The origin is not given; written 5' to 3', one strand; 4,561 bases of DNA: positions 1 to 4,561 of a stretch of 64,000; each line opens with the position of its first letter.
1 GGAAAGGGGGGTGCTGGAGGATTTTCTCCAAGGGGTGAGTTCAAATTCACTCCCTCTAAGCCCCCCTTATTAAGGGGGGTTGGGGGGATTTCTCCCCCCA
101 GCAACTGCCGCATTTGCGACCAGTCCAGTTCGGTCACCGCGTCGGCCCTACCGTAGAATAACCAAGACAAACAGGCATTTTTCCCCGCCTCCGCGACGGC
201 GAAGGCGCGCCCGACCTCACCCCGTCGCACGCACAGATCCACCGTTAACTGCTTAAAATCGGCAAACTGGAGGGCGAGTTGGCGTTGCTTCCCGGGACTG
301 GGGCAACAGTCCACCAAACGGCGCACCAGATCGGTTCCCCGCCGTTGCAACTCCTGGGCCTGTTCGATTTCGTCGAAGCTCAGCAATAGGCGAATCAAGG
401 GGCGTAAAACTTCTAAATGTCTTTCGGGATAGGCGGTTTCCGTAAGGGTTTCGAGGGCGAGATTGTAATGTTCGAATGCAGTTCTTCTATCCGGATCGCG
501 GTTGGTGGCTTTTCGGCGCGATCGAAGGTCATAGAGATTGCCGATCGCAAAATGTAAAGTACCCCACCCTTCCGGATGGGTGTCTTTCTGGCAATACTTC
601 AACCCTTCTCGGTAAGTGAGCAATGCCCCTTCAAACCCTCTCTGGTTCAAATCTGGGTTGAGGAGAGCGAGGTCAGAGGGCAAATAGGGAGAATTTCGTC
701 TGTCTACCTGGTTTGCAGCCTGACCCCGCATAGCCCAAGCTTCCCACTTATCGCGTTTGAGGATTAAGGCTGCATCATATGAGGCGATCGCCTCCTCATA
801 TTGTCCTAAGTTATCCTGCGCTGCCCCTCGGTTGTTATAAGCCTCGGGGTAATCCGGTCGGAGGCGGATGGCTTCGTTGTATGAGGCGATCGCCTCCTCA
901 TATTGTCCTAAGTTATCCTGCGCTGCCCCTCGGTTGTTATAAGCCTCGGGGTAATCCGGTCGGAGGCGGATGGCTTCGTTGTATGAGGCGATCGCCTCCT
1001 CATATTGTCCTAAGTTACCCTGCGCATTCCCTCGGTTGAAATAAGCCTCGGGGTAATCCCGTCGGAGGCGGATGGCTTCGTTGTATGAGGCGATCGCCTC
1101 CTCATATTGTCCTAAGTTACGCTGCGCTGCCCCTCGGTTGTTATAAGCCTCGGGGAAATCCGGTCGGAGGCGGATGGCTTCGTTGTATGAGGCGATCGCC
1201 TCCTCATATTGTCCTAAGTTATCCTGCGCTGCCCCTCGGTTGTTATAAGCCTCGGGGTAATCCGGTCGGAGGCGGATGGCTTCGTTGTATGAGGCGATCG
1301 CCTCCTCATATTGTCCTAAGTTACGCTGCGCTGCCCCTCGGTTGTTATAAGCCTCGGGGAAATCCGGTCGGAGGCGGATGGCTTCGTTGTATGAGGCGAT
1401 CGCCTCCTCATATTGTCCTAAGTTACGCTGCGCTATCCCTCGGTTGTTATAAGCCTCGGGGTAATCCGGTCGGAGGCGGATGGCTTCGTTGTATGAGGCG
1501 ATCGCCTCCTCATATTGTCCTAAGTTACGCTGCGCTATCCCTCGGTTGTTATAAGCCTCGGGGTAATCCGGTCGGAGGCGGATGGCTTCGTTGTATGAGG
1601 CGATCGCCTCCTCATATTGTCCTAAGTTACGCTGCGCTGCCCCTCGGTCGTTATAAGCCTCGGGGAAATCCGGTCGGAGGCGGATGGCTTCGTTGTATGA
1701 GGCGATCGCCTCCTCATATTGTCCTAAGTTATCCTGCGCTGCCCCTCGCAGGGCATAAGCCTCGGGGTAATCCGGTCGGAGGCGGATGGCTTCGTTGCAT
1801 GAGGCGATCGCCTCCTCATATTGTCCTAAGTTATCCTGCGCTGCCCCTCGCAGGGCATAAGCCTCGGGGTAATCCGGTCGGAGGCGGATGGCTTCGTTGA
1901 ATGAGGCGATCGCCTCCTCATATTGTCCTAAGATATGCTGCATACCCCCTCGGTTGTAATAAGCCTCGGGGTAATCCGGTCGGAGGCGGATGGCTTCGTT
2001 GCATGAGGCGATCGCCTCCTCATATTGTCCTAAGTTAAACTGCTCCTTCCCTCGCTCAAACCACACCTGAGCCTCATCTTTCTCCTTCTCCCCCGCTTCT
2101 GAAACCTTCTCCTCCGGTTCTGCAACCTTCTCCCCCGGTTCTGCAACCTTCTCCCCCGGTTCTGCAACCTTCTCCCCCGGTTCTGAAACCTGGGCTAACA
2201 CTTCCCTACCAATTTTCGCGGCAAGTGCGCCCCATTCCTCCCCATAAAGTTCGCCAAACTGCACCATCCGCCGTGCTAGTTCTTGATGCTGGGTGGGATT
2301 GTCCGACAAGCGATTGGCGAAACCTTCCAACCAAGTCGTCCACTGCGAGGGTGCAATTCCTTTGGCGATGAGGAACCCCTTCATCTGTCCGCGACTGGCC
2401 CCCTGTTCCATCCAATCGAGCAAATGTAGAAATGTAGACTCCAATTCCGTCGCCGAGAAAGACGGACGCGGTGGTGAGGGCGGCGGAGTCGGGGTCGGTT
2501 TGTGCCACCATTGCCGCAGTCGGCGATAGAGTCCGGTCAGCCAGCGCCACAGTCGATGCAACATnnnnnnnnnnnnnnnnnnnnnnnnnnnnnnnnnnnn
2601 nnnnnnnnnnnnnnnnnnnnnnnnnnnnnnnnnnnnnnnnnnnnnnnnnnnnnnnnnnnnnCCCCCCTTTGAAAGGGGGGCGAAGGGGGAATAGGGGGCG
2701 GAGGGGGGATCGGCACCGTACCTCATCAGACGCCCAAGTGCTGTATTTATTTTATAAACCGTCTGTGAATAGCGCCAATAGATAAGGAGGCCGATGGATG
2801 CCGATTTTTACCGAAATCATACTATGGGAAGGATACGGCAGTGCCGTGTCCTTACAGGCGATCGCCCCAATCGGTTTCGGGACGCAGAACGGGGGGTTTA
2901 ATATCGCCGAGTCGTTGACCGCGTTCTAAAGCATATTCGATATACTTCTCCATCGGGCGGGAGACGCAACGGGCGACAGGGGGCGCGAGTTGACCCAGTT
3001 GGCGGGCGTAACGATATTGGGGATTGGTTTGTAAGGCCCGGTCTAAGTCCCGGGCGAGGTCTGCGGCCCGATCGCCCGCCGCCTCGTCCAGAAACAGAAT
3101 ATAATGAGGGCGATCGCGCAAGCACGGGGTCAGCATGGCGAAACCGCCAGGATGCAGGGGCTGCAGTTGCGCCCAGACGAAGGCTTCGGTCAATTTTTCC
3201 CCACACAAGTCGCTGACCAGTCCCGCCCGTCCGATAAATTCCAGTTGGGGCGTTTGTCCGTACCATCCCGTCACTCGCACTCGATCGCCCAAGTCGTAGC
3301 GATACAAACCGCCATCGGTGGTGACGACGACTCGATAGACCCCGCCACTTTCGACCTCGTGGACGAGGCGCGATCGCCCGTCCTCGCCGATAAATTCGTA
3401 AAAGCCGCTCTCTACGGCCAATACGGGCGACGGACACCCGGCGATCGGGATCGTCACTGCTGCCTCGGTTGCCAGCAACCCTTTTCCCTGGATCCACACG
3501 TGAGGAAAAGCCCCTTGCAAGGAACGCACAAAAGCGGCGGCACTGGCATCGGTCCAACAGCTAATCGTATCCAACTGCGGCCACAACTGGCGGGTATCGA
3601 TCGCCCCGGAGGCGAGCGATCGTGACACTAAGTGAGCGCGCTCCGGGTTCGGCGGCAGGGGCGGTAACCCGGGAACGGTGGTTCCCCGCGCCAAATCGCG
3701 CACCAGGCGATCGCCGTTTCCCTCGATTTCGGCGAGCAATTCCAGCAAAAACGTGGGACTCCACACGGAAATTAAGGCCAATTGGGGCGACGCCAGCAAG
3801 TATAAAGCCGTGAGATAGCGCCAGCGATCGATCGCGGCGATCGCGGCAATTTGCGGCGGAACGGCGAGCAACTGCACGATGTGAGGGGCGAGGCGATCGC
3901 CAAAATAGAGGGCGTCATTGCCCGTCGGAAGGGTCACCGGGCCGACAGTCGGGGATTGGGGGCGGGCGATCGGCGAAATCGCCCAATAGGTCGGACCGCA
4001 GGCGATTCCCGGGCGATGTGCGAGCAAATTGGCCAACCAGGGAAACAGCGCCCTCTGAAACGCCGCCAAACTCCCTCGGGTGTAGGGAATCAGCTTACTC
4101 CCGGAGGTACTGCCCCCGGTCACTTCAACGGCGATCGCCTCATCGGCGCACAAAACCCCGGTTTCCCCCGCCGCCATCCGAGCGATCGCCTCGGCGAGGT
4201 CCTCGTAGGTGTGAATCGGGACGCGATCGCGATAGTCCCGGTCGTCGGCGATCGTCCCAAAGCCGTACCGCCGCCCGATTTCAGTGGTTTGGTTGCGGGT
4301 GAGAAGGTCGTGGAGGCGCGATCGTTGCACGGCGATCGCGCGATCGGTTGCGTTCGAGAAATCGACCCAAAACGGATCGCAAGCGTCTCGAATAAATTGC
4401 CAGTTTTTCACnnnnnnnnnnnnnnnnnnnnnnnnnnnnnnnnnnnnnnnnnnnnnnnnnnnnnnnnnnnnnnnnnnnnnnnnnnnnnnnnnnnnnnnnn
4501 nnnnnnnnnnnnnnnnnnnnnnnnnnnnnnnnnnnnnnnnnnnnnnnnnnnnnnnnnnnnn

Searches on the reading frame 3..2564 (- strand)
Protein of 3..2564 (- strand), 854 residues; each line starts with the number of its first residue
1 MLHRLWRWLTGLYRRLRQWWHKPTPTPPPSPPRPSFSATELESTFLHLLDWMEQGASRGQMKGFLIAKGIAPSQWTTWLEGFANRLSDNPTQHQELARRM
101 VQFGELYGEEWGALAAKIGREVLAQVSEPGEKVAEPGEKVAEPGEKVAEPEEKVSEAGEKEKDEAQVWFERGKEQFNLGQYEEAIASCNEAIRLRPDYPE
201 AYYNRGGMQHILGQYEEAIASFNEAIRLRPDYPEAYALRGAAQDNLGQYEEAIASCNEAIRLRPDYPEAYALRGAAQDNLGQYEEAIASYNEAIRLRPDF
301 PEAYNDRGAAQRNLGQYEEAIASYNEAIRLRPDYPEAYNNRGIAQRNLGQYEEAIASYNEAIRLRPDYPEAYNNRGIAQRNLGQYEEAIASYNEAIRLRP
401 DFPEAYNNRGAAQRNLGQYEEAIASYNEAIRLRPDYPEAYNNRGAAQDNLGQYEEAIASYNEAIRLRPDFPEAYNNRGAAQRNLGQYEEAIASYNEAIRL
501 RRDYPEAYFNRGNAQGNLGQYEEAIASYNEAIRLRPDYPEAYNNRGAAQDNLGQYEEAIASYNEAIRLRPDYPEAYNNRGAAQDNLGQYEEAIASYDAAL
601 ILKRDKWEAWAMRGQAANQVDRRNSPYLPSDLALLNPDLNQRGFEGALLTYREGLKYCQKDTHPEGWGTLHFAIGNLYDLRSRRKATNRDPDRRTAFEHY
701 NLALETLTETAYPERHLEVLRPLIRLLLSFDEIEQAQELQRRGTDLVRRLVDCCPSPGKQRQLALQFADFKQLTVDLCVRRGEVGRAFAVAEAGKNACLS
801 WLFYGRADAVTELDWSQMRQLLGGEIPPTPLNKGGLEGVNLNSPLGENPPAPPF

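Call 86: search_protein_families(library=pfam, proteins=[window:3-2564:-], max_evalue=0.001)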
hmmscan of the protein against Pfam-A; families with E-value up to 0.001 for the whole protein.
window:3-2564:- (854 aa): 27 families (the best 25 are shown)
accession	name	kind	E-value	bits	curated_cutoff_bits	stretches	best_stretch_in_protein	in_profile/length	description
PF13414.12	TPR_11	-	2.1e-148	482.2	26.8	12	484-519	7-42/42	TPR repeat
PF00515.34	TPR_1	-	4.6e-131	422.3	27.8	13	369-402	1-34/34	Tetratricopeptide repeat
PF13181.12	TPR_8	-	6.6e-106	338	25.7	13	506-538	2-34/34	Tetratricopeptide repeat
PF07719.23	TPR_2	-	1.6e-105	337.1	27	13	335-368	1-34/34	Tetratricopeptide repeat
PF13431.12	TPR_17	-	1e-93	300.3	24.4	12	324-356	2-34/34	Tetratricopeptide repeat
PF13432.12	TPR_16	-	6.8e-75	247.4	32.7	9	341-401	3-63/65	Tetratricopeptide repeat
PF13424.12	TPR_12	-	2e-49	166.1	30.1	7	336-400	4-76/77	Tetratricopeptide repeat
PF13428.12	TPR_14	-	4.8e-48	157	23.5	2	301-341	1-41/44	Tetratricopeptide repeat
PF14559.12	TPR_19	-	7.7e-44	148.3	25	6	213-274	5-66/68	Tetratricopeptide repeat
PF13371.12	TPR_9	-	1.1e-43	147.5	35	10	179-239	9-69/73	Tetratricopeptide repeat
PF13174.12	TPR_6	-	6e-31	105.4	26.3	0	506-537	1-32/33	Tetratricopeptide repeat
PF13176.12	TPR_7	-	1.3e-29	100.2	27.9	0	376-403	6-33/36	Tetratricopeptide repeat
PF12862.13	ANAPC5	-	7.3e-17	61.7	23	0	198-228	37-67/91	Anaphase-promoting complex subunit 5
PF12569.14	NatA_aux_su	-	6.2e-16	58.9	33.3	0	448-500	203-255/515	N-terminal acetyltransferase A, auxiliary subunit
PF04212.24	MIT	-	1.4e-13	51.2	30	0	443-465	10-32/66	MIT (microtubule interacting and transport) domain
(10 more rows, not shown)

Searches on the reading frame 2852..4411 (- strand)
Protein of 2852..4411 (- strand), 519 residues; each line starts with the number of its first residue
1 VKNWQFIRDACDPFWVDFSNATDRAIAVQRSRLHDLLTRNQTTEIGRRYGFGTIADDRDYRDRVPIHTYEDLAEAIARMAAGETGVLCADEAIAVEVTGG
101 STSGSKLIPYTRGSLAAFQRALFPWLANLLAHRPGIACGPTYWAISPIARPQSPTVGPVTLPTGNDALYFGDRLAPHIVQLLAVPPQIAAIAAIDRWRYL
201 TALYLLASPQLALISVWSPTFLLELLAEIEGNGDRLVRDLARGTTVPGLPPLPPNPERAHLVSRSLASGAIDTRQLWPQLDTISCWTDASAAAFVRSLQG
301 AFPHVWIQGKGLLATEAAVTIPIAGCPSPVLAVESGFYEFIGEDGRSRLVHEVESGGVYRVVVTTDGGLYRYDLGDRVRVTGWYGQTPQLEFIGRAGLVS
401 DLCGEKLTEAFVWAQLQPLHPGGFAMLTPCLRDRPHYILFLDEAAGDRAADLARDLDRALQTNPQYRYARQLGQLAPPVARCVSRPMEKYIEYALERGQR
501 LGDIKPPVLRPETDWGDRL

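Call 86: search_protein_families(library=pfam, proteins=[window:2852-4411:-], max_evalue=0.001)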
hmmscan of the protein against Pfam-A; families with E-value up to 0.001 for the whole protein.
window:2852-4411:- (519 aa): 3 families
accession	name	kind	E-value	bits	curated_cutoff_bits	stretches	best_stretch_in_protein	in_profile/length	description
PF03321.19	GH3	-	6.5e-42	144.2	23.6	1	18-305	5-302/304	GH3 family N-terminal domain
PF23571.1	GH3_M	-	5.1e-19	68.6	23.6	1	330-395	2-75/75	GH3 family central domain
PF23572.1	GH3_C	-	4.9e-08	34.1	23.6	1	432-509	32-114/119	GH3 family C-terminal domain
